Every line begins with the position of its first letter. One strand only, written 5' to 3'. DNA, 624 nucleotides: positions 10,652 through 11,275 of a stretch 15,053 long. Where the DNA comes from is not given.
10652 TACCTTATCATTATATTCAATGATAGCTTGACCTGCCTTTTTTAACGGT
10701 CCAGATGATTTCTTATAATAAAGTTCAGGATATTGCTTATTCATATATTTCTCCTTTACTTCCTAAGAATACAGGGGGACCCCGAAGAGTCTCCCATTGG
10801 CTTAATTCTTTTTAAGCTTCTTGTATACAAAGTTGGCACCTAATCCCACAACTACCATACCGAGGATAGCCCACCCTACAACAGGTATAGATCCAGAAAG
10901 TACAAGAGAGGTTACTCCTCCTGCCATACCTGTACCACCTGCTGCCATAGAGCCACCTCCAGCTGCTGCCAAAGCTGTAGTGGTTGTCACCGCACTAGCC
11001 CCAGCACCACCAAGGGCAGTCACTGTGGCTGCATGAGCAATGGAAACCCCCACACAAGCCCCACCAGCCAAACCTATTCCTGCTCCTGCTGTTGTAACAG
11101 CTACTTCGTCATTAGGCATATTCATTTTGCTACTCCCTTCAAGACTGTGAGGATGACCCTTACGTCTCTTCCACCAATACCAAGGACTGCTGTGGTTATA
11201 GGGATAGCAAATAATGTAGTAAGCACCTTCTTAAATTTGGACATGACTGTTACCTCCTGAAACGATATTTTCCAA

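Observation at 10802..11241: Translationally coupled pair of a hydrophobic peptide and a Gly/Ala-rich glycine-zipper membrane protein in a GC-rich compositional island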

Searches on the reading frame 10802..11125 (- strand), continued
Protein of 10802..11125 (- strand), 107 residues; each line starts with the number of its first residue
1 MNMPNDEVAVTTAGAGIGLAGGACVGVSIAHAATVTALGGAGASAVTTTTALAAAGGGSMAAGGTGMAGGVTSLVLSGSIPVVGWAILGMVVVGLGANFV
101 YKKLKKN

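Call 49: search_protein_families(library=pfam, proteins=[P0007, L008:162-992:+, P0001, P0002, P0003, P0004, L011:4031-4432:+, L010:271-624:+, L008:1037-1306:+, L009:5466-5978:+], max_evalue=0.1)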
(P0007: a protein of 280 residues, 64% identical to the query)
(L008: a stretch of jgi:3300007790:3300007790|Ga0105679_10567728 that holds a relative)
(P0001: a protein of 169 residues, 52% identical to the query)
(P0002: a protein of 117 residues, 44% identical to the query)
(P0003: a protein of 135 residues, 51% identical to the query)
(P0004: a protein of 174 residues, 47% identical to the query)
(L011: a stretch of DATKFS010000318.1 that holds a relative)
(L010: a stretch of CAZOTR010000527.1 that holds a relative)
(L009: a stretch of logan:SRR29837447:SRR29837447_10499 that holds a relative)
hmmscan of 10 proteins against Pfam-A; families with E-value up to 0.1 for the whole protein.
P0007 (280 aa): 0 families

L008:162-992:+ (277 aa): 0 families

P0001 (169 aa): 0 families

P0002 (117 aa): 0 families

P0003 (135 aa): 0 families

P0004 (174 aa): 0 families

L011:4031-4432:+ (134 aa): 0 families

L010:271-624:+ (118 aa): 0 families

L008:1037-1306:+ (90 aa): 7 families
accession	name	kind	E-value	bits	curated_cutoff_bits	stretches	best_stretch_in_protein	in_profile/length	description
PF02150.21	Zn_ribbon_RPB9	-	0.0061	16.8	25.2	1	4-16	22-34/36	RNA polymerases M/15 Kd subunit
PF21957.2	Zn_ribbon_16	-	0.024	15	27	0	72-85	11-24/65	Zinc beta-ribbon finger, putative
PF05072.18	Herpes_UL43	-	0.052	13.1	24.9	1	16-63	139-179/381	Herpesvirus UL43 protein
PF23455.1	DUF7129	-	0.061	13.5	30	0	5-17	13-25/45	Domain of unknown function (DUF7129)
PF00935.25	Ribosomal_L44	-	0.071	13.9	25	0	66-87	44-65/76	Ribosomal protein L44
PF09526.16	DUF2387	-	0.083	13.4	25.9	0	2-17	29-44/72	Probable metal-binding protein (DUF2387)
PF01873.23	eIF-5_eIF-2B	-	0.093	13.1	27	0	53-90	65-102/117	Domain found in IF2B/IF5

L009:5466-5978:+ (171 aa): 9 families
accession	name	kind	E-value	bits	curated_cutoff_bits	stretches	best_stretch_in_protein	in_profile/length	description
PF01381.28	HTH_3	-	2.9e-08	34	23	1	50-90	10-50/55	Helix-turn-helix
PF13560.12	HTH_31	-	9.3e-08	32.7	27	1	35-91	2-57/64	Helix-turn-helix domain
PF13412.12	HTH_24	-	0.00078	19.4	21.9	1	46-65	14-33/48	Winged helix-turn-helix DNA-binding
PF13443.12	HTH_26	-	0.0019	18.8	22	1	49-89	10-51/63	Cro/C1-type HTH DNA-binding domain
PF20432.4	Xre-like-HTH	-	0.0054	17.4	25.8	1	40-82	14-56/63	Antitoxin Xre-like helix-turn-helix domain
PF01047.28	MarR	-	0.0089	16.3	24.6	1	46-69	14-37/59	MarR family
PF12844.13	HTH_19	-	0.01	16.1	30.2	1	50-96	13-59/64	Helix-turn-helix domain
PF12802.13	MarR_2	-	0.011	16.4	27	1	45-68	15-39/61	MarR family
PF13404.12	HTH_AsnC-type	-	0.019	15.2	27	1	46-65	14-33/42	AsnC-type helix-turn-helix domain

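Call 50: predict_structure(alignment_id=A3)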
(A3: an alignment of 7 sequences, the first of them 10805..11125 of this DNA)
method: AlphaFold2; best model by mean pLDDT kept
length: 107 residues; sequences in the alignment: 7
mean_pLDDT: 47.3   pTM: 0.23
mean pLDDT of the five models: 47.3, 46.0, 45.7, 43.0, 41.7
residues with pLDDT >= 90: 0; 70-90: 18; 50-70: 11; < 50: 78
segments of 3 or more residues with pLDDT < 50: 1-78
pLDDT, mean of each block of 10 residues (from residue 1): 38 36 36 35 39 43 42 48 68 74 69
secondary structure, 60 per line:
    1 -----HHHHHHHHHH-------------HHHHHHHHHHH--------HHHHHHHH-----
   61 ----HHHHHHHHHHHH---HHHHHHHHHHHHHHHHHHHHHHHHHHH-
elements in order: H6-15 H29-39 H48-55 H65-76 H80-106

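Call 56: find_related_loci(query=A2, collection=metagenome_contigs, flank=5000)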
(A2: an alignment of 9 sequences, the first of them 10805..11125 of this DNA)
Query A2 (107 aa) in metagenome_contigs; peptide patterns used: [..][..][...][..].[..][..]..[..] (x = any residue, [..] = any of these).
199 stretches matched a pattern; 3 encode a relative of the query (tblastn E <= 1e-3); 3 distinct loci.
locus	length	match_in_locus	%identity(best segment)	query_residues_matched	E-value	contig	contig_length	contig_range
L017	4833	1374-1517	44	59-102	5e-7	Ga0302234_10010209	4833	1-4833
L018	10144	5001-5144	44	59-102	5e-7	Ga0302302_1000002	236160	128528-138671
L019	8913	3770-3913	44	59-102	5e-7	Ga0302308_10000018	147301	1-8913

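Call 59: search_dna_similar(query=window:10805-11125:-, collection=phages, mode=protein, max_evalue=0.01)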
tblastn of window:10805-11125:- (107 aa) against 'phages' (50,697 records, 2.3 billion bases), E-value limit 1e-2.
No match.

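Call 60: search_dna_similar(query=P0003, collection=plasmids, mode=protein, max_evalue=0.001)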
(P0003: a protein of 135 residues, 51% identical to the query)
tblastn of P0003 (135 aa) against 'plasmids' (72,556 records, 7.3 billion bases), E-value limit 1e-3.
No match.

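Call 61: search_dna_similar(query=P0003, collection=phages, mode=protein, max_evalue=0.001)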
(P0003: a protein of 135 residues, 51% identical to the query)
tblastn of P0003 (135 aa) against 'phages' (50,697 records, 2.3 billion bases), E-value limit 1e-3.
No match.

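Call 81: search_protein_families(library=padloc, proteins=[L014:6840-8177:+, L014:4273-5970:+, L014:3156-4280:+, L014:1411-3153:+, L014:989-1405:+, L014:70-966:+], max_evalue=0.001)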
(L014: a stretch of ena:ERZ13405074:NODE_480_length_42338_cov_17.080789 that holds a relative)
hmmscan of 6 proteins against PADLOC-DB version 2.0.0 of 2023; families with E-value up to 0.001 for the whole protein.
L014:6840-8177:+ (446 aa): 2 families
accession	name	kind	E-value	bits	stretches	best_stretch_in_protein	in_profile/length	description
PDLC03834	BnzB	-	2.8e-134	447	1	15-344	157-481/504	-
PDLC04409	PDC-M09B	-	4.1e-09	33.5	1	349-444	383-478/480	-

L014:4273-5970:+ (566 aa): 1 family
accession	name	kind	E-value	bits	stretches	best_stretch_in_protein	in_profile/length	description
PDLC04689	PDC-M51A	-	8.4e-10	36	1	168-324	163-316/420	-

L014:3156-4280:+ (375 aa): 2 families
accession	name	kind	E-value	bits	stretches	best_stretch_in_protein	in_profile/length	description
PDLC02903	pVip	-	3.6e-13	47.6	1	9-161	7-146/257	Viperins not associated with kinases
PDLC02904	pVip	-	1.2e-10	39.4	1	9-160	10-149/262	Viperins associated with kinases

L014:1411-3153:+ (581 aa): 2 families
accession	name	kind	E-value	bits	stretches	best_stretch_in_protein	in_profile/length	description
PDLC03841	LeoBC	-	3.7e-29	100.3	1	24-463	7-396/601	-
PDLC03839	LeoA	-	1.3e-14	52.2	1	169-440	86-374/559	-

L014:989-1405:+ (139 aa): 0 families

L014:70-966:+ (299 aa): 2 families
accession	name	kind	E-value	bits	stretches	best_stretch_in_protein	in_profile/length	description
PDLC03839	LeoA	-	7.5e-18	62.9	1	26-273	47-305/559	-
PDLC03841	LeoBC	-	1.1e-10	39.3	1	41-116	83-159/601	-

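Call 82: predict_structure(alignment_id=A5)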
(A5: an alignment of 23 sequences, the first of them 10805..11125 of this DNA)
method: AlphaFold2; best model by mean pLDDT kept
length: 107 residues; sequences in the alignment: 23
mean_pLDDT: 57.4   pTM: 0.28
mean pLDDT of the five models: 57.4, 57.2, 55.9, 55.8, 50.6
residues with pLDDT >= 90: 15; 70-90: 10; 50-70: 29; < 50: 53
segments of 3 or more residues with pLDDT < 50: 6-28, 30-32, 37-44, 56-61
pLDDT, mean of each block of 10 residues (from residue 1): 48 42 45 46 47 51 49 53 80 92 88
secondary structure, 60 per line:
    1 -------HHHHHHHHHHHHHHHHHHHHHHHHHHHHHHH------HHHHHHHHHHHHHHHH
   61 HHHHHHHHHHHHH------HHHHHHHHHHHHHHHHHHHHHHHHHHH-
elements in order: H8-38 H45-73 H80-106

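Call 90: search_protein_families(library=padloc, proteins=[L009:1369-2052:+, L009:2227-3453:+, L009:3783-5126:+, L009:7784-9070:+, L009:9078-10424:+, L009:10502-12022:+, L007:9507-10628:+], max_evalue=0.00001)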
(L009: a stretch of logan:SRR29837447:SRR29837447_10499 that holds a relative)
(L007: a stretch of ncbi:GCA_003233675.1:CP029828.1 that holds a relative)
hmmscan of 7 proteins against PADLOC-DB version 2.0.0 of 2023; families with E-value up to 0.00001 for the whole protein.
L009:1369-2052:+ (228 aa): 0 families

L009:2227-3453:+ (409 aa): 1 family
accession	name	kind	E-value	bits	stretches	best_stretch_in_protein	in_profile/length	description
PDLC04916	PDC-S11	-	4.3e-10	37.2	1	68-145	54-121/358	-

L009:3783-5126:+ (448 aa): 6 families
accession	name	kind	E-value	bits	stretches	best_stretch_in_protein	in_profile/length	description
PDLC04972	PDC-S26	-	1.2e-22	78.9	1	17-161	10-142/397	-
PDLC04977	PDC-S26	-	2.6e-20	70.9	1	19-162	11-144/400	-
PDLC04983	PDC-S26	-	2.5e-14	51.5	1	40-161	37-139/413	-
PDLC04971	PDC-S26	-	1.3e-12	45.3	1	21-161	18-154/415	-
PDLC04980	PDC-S26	-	1e-10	39.6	1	44-161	39-144/389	-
PDLC04974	PDC-S26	-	1.4e-09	35.7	1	40-158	34-142/401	-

L009:7784-9070:+ (429 aa): 23 families
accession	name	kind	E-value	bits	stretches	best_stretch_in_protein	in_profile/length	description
PDLC00754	Effector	-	1.9e-24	84.1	1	212-411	60-262/598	Peptidase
PDLC00747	Effector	-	3.5e-21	73.8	1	219-413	180-372/373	Endonuclease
PDLC01997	SAVED1--SAVED_HNH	-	5.4e-21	73.5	1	216-402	178-358/368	-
PDLC00739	Effector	-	9.6e-20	69.2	1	216-403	183-365/378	Endonuclease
PDLC00736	Effector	-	4.4e-17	60.2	1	235-408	384-550/561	Endonuclease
PDLC00749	Effector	-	4.5e-17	60.2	1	225-402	207-384/395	Endonuclease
PDLC02012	SAVED5--SAVED_TIR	-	7.9e-17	59.4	1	188-416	180-392/404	-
PDLC00707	Effector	-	1e-16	59.1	1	196-423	135-361/370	2TM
PDLC02016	SAVED_CHAT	-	2e-16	58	1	228-403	331-487/498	-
PDLC02001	SAVED2--SAVED_TM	-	2.8e-15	54.4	1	230-423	161-349/353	-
PDLC00746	Effector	-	3.3e-15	54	1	218-404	193-378/389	Endonuclease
PDLC00663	Effector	-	2.6e-14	51.3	1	229-414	126-308/317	1TM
PDLC00689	Effector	-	1.7e-12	45.1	1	194-421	128-355/360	2TM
PDLC01998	SAVED1--SAVED_HNH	-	1.8e-12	44.8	1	232-407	308-482/506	-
PDLC00676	Effector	-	8.2e-12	43.2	1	237-414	163-343/354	2TM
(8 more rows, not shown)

L009:9078-10424:+ (449 aa): 23 families
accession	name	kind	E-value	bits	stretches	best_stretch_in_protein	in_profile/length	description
PDLC00799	Cyclase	-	1.3e-212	704.2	1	1-447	1-447/449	oligonucleotide-cyclase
PDLC00778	Cyclase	-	1.2e-114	381.7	2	1-327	1-311/455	oligonucleotide-cyclase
PDLC00783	Cyclase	-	4.5e-84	280.4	1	1-348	1-339/349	oligonucleotide-cyclase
PDLC00824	Cyclase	-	1.5e-36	124.2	1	60-442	59-445/466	oligonucleotide-cyclase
PDLC00774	Cyclase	-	8.4e-36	121.7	1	12-321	11-288/316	oligonucleotide-cyclase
PDLC00795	Cyclase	-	5.5e-28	96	1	12-259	11-249/340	oligonucleotide-cyclase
PDLC00793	Cyclase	-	9.7e-25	85.6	2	40-288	31-268/462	oligonucleotide-cyclase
PDLC00770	Cyclase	-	1.8e-21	74.5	1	342-440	403-506/509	oligonucleotide-cyclase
PDLC00787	Cyclase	-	2.3e-16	58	1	48-329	39-312/333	oligonucleotide-cyclase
PDLC00768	Cyclase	-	4.9e-14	49.9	1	156-281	204-309/380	oligonucleotide-cyclase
PDLC00796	Cyclase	-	5e-14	50.5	1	333-442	318-429/432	oligonucleotide-cyclase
PDLC00781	Cyclase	-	1.4e-13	48.7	1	156-283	201-312/380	oligonucleotide-cyclase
PDLC00780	Cyclase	-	2.2e-13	48.1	1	59-267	52-288/388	oligonucleotide-cyclase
PDLC00798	Cyclase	-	1.6e-12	45.5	1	33-258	23-229/344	oligonucleotide-cyclase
PDLC00823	Cyclase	-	7.8e-12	43.4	1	56-319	44-282/285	oligonucleotide-cyclase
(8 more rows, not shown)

L009:10502-12022:+ (507 aa): 0 families

L007:9507-10628:+ (374 aa): 0 families

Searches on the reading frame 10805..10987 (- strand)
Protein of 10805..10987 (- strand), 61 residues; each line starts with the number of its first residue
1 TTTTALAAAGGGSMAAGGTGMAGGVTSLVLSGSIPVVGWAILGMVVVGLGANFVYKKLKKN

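Call 67: find_homologous_proteins(query=A4, max_evalue=0.001)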
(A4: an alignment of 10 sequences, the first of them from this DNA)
Query A4 (10 sequences) (61 aa, profile of the alignment): 16 proteins with E <= 0.001 among 8000 candidates.
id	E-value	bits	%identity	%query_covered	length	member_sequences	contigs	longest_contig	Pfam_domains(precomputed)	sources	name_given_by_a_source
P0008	5.7e-14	70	55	36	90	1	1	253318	-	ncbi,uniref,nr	ncbi:hypothetical protein [Rugamonas apoptosis]|uniref:Uncharacterized protein n=1 Tax=Rugamonas apo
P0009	1.3e-13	69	52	38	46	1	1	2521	-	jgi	jgi:hypothetical protein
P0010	5.4e-13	67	67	10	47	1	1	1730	-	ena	-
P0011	3.4e-12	64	35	67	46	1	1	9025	-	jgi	jgi:hypothetical protein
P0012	3.8e-12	64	43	31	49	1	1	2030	-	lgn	-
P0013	1.2e-11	62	44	51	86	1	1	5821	-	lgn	-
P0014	1.5e-11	62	43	59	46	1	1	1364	-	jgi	jgi:phosphoribosylcarboxyaminoimidazole (NCAIR) mutase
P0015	4.2e-11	61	50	49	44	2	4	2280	-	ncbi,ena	-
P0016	9.7e-11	59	43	46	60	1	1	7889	-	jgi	jgi:polygalacturonase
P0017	1.2e-10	59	44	44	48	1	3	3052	-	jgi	jgi:hypothetical protein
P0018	3.2e-10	58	48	38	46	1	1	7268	-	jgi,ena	-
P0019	1.3e-9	56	50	46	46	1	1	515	-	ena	-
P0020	4.8e-5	41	-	-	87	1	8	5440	-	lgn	-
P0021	1.4e-4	40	-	-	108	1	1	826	-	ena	-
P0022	2.0e-4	39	55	18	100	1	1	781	-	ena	-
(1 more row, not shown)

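Call 69: find_encoding_contigs(protein=P0011, flank=4000, max_places=2)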
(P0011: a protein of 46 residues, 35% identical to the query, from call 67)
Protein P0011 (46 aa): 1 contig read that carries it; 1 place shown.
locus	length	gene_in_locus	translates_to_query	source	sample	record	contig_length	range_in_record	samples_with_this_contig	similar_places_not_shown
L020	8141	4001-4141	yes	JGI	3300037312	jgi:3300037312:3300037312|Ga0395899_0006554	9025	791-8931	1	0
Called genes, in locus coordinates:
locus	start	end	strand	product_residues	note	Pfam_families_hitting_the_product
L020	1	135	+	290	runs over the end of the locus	PF00144:Beta-lactamase, PF11954:DUF3471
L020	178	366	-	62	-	-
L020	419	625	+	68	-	-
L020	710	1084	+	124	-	-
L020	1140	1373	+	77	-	-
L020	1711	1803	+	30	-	-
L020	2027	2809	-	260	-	-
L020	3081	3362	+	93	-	-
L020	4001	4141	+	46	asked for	-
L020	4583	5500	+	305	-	PF18864:AbiTii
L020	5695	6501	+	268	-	-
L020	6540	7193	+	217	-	-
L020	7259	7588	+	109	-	-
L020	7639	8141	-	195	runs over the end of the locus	PF04860:Phage_portal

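Call 70: find_encoding_contigs(protein=P0018, flank=4000, max_places=2)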
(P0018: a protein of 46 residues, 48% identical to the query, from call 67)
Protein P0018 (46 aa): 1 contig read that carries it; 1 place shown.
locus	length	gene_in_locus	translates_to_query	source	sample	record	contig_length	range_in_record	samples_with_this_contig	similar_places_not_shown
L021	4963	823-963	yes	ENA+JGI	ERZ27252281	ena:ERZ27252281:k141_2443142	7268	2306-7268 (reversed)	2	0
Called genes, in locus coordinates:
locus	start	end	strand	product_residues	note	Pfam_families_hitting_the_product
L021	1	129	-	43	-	?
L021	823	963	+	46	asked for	-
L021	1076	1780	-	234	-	-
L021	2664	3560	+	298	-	-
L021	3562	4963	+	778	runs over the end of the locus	-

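Call 71: find_encoding_contigs(protein=P0008, flank=5000, max_places=2)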
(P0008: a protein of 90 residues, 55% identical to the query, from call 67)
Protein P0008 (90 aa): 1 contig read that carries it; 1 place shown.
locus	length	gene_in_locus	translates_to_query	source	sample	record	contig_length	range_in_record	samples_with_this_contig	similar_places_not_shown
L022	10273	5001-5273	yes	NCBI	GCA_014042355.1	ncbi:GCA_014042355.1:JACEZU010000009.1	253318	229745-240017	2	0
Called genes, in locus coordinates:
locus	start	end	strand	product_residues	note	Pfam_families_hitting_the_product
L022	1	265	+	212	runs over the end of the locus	PF07589:PEP_exosort_dom (weak)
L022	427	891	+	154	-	PF00376:MerR, PF13411:MerR_1, PF09278:MerR-DNA-bind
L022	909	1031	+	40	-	-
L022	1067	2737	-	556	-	PF12729:4HB_MCP_1, PF00015:MCPsignal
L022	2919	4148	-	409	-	PF13657:Couple_hipA, PF07804:HipA_C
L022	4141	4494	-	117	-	-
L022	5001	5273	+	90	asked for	-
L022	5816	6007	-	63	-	-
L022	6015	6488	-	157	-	PF01850:PIN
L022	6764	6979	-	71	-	-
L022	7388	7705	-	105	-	-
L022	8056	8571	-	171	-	-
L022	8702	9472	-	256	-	PF09517:RE_Eco29kI (weak)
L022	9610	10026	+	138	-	PF03852:Vsr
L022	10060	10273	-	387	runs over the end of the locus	PF00145:DNA_methylase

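Call 90: search_protein_families(library=padloc, proteins=[L020:4583-5497:+, L020:5695-6498:+, L022:8705-9472:-], max_evalue=0.00001)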
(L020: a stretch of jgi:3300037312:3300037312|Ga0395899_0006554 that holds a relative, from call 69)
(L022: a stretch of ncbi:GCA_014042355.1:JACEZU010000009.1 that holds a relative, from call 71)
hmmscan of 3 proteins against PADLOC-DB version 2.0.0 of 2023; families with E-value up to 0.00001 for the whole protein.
L020:4583-5497:+ (305 aa): 1 family
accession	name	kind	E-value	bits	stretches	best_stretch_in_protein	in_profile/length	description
PDLC02334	AbiTii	-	2.8e-29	100.8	1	3-173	2-163/185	AbiTii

L020:5695-6498:+ (268 aa): 1 family
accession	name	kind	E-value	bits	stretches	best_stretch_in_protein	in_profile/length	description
PDLC05022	PDC-S45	-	2.6e-06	24.6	1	59-152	132-219/293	-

L022:8705-9472:- (256 aa): 0 families
